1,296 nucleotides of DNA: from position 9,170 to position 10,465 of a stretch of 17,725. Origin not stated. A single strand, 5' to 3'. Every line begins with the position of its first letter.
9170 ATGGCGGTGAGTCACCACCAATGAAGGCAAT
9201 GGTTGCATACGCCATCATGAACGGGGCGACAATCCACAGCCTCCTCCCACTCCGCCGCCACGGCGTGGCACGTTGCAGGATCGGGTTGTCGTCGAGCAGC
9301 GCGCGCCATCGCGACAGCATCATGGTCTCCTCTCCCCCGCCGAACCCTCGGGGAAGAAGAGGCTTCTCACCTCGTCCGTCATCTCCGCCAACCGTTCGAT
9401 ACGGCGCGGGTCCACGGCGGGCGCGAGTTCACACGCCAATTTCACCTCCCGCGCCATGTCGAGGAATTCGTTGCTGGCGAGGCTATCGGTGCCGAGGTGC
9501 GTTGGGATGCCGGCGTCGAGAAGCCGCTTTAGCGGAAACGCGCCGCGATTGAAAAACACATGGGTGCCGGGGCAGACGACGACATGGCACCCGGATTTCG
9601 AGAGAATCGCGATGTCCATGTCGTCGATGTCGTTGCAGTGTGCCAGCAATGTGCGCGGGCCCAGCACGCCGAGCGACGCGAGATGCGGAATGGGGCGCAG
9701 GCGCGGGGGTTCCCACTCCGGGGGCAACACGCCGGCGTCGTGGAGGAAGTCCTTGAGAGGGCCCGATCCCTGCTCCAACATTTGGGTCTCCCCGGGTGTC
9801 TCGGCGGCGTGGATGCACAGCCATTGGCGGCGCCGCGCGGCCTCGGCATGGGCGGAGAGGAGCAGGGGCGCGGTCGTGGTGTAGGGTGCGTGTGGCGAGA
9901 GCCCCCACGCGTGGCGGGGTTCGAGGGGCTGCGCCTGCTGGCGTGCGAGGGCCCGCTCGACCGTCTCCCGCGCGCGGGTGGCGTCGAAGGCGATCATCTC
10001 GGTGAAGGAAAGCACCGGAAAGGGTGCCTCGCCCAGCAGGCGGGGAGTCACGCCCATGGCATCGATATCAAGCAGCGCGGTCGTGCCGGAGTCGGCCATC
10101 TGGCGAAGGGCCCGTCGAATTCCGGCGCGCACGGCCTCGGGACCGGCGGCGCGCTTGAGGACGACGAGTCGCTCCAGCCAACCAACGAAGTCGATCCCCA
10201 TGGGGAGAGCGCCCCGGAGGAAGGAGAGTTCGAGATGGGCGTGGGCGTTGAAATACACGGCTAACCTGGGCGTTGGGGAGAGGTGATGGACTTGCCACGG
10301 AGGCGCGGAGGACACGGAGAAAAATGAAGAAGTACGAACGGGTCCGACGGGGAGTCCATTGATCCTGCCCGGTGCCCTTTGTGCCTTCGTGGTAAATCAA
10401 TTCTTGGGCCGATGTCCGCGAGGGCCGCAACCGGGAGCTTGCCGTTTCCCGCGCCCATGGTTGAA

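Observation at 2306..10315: An ~8 kb translationally coupled operon links an amidohydrolase, a 12-TM protein, the A/B module, a secreted SGNH hydrolase and a His-rich DUF3144 protein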

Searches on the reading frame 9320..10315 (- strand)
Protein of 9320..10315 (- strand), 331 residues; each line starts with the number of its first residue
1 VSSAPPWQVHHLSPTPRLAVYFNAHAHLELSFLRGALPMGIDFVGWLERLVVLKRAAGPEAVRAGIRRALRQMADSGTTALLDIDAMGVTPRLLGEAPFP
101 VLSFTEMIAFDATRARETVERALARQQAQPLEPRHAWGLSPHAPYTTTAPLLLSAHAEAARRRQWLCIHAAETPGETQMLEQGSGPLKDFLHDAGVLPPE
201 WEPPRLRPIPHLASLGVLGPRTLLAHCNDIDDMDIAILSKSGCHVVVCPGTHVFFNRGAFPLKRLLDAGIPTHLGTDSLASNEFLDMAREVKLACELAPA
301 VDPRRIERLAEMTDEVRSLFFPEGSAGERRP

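Call 4: search_protein_families(library=pfam, proteins=[window:9320-10315:-], max_evalue=0.1)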
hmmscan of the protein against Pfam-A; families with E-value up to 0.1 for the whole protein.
window:9320-10315:- (331 aa): 1 family
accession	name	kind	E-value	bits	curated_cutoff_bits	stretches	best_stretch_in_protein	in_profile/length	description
PF01979.26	Amidohydro_1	-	1.5e-22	80.7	25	1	22-298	7-271/345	Amidohydrolase family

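Call 5: search_protein_families(library=ncbifam, proteins=[window:9320-10315:-], max_evalue=0.1)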
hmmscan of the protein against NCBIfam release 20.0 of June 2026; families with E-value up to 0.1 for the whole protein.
window:9320-10315:- (331 aa): 24 families
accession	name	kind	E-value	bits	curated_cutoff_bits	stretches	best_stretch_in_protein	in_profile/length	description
NF006549.0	PRK09045.1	equivalog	1.8e-30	106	540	2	206-301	239-334/444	TRZ/ATZ family hydrolase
NF006269.1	PRK08418.1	equivalog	1e-29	103.5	320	1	21-294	60-328/408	aminofutalosine deaminase family hydrolase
NF006252.0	PRK08393.1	equivalog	1.5e-26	93.4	617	2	208-297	227-316/424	N-ethylammeline chlorohydrolase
NF004701.0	PRK06038.1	equivalog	6.7e-26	91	609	2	208-297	230-319/432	N-ethylammeline chlorohydrolase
NF006681.0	PRK09229.1-2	equivalog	3.1e-19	69.1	362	1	207-296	252-341/451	formimidoylglutamate deiminase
NF006055.0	PRK08203.1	equivalog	6.7e-18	64.5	532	1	206-297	253-344/455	8-oxoguanine deaminase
NF005557.0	PRK07228.1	equivalog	3.2e-16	59.1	522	1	206-302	235-333/445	5'-deoxyadenosine deaminase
NF012037.0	PRK15493.1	equivalog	9.1e-15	54.4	779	2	207-297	234-324/435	bifunctional S-methyl-5'-thioadenosine deaminase/S-adenosylhomocysteine deaminase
NF009059.0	PRK12393.1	equivalog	6.3e-13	48.2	543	1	206-297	257-348/460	amidohydrolase family protein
NF005211.0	PRK06687.1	equivalog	6.7e-13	48.2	703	2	207-295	233-321/419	TRZ/ATZ family protein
NF004995.0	PRK06380.1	subfamily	1.3e-12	47.4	567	1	207-294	223-311/418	metal-dependent hydrolase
TIGR02967.1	guan_deamin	equivalog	6.2e-11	41.9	375.4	1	214-282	233-301/401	guanine deaminase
TIGR02022.1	hutF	equivalog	2.3e-10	39.8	413.05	1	206-296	251-341/455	formimidoylglutamate deiminase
NF005552.0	PRK07213.1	equivalog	2.9e-10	39.6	294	1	223-311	237-323/382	chlorohydrolase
NF006679.0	PRK09228.1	subfamily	1.1e-09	37.5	351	1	215-285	259-329/433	guanine deaminase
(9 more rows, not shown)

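Call 58: search_protein_families(library=padloc, proteins=[window:9320-10315:-], max_evalue=0.1)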
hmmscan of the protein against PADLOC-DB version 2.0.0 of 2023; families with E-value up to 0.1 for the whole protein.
window:9320-10315:- (331 aa): 0 families

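Call 78: search_solved_structures(query=window:9320-10315:-, max_evalue=1e-8)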
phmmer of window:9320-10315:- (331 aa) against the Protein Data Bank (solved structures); distinct sequences matched with E-value up to 1e-8: 15.
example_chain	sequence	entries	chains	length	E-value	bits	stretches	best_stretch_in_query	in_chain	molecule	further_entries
2imr_A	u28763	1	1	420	2.9e-27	99.3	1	22-310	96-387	Hypothetical protein DR_0824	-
3lnp_A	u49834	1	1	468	3.5e-22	82.6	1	178-302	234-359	Amidohydrolase family Protein OLEI01672_1_465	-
4dyk_A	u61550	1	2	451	7e-18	68.5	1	204-302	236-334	AMIDOHYDROLASE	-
4gbd_A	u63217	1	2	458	7.4e-18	68.4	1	204-302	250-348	Putative uncharacterized protein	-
4f0r_A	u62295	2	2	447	1.8e-17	67.2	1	206-307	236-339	5-methylthioadenosine/S-adenosylhomocysteine deaminase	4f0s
4m51_A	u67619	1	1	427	1.3e-15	61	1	9-299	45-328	Amidohydrolase family protein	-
3v7p_A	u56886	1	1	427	1.3e-15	61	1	9-299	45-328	Amidohydrolase family protein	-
4dzh_A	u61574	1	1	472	4.9e-13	52.6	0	207-301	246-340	AMIDOHYDROLASE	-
3hpa_A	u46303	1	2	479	2.4e-12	50.3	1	206-296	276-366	AMIDOHYDROLASE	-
2paj_A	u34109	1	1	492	9.1e-11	45.1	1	217-294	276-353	putative cytosine/guanine deaminase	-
1p1m_A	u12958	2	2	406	1.7e-10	44.2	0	212-307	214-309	Hypothetical protein TM0936 | Uncharacterized protein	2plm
1j6p_A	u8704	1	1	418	2e-10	44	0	212-307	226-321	METAL-DEPENDENT HYDROLASE OF CYTOSINEDEMANIASE/CHLOROHYDROLASE FAMILY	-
7lkj_A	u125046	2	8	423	3e-10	43.4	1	17-292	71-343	Aminofutalosine deaminase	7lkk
4v1x_A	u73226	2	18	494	3.5e-10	43.2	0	206-301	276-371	ATRAZINE CHLOROHYDROLASE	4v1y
7ww2_A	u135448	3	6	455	1.7e-09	40.9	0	207-295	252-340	8-oxoguanine deaminase | Hydroxydechloroatrazine ethylaminohydrolase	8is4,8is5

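Call 90: find_related_loci(query=A6, collection=metagenome_contigs, flank=10000)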
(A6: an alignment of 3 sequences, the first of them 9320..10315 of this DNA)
Query A6 (331 aa) in metagenome_contigs; peptide patterns used: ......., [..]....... (x = any residue, [..] = any of these).
90 stretches matched a pattern; 1 encode a relative of the query (tblastn E <= 1e-3); 1 distinct loci.
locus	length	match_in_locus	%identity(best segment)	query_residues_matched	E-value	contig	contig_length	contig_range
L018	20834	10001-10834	31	20-310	1e-27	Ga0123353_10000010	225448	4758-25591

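Call 92: search_protein_families(library=pfam, proteins=[L018:5499-6398:+, L018:6395-7003:+, L018:7007-9385:+, L018:9355-10029:+, L018:10001-10858:+, L018:10855-11967:+, L018:12282-12950:+], max_evalue=0.001)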
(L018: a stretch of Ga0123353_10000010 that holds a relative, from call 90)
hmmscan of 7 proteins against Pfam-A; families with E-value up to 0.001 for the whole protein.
L018:5499-6398:+ (299 aa): 1 family
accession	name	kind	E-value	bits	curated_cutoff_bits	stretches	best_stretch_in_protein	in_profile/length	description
PF25342.1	GT_PLOD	-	7.2e-08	32.4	27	1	42-182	5-147/246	PLOD GT domain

L018:6395-7003:+ (202 aa): 3 families
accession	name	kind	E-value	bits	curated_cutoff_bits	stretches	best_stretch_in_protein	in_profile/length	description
PF04488.21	Gly_transf_sug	-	2.9e-11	44.3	23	1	24-102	6-92/93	Glycosyltransferase sugar-binding region containing DXD motif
PF05704.18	Caps_synth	-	1.3e-08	35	24.5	1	6-138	50-190/278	Capsular polysaccharide synthesis protein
PF12919.13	TcdA_TcdB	-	1.6e-05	24.8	23.6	1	53-87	160-194/382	TcdA/TcdB catalytic glycosyltransferase domain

L018:7007-9385:+ (792 aa): 2 families
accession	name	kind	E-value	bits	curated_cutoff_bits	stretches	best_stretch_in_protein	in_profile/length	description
PF16861.10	Carbam_trans_C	-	1.1e-53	181.7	27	1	626-792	1-170/170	Carbamoyltransferase C-terminus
PF02543.21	Carbam_trans_N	-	2.8e-27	96.5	24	1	367-581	127-346/346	Carbamoyltransferase N-terminus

L018:9355-10029:+ (224 aa): 1 family
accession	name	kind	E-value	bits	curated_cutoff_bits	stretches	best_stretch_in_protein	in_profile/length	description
PF04973.17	NMN_transporter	-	1.8e-32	113.1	27.3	1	29-214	1-175/175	Nicotinamide mononucleotide transporter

L018:10001-10858:+ (285 aa): 1 family
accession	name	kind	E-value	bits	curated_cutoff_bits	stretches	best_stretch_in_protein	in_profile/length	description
PF01979.26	Amidohydro_1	-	3.7e-16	59.7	25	1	96-280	111-292/345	Amidohydrolase family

L018:10855-11967:+ (370 aa): 9 families
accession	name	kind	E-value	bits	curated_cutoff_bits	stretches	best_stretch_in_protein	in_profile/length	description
PF03275.19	GLF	-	2.5e-44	151.9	26.3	1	137-353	1-203/203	UDP-galactopyranose mutase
PF13450.12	NAD_binding_8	-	5.1e-19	68.8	21.9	1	21-88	1-68/68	NAD(P)-binding Rossmann-like domain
PF01266.30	DAO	-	8.2e-09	35.9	27.9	1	18-69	1-50/353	FAD dependent oxidoreductase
PF01593.30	Amino_oxidase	-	6.4e-08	32.7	19.8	1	30-100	5-73/443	Flavin containing amine oxidoreductase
PF00070.33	Pyr_redox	-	4.8e-06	27.4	22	1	18-52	1-35/82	Pyridine nucleotide-disulphide oxidoreductase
PF07992.20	Pyr_redox_2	-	2.6e-05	24.3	26.1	1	14-51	139-177/291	Pyridine nucleotide-disulphide oxidoreductase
PF01494.25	FAD_binding_3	-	0.00013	21.7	22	1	17-50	2-35/349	FAD binding domain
PF00890.30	FAD_binding_2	-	0.00016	21.4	20.4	1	19-53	2-36/414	FAD binding domain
PF01946.23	Thi4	-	0.00095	18.9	26.2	0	16-53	17-55/235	Thi4 family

L018:12282-12950:+ (222 aa): 1 family
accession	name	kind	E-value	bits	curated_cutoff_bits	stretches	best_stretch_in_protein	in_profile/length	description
PF03567.20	Sulfotransfer_2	-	1.5e-19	71.6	22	1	2-221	4-252/252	Sulfotransferase family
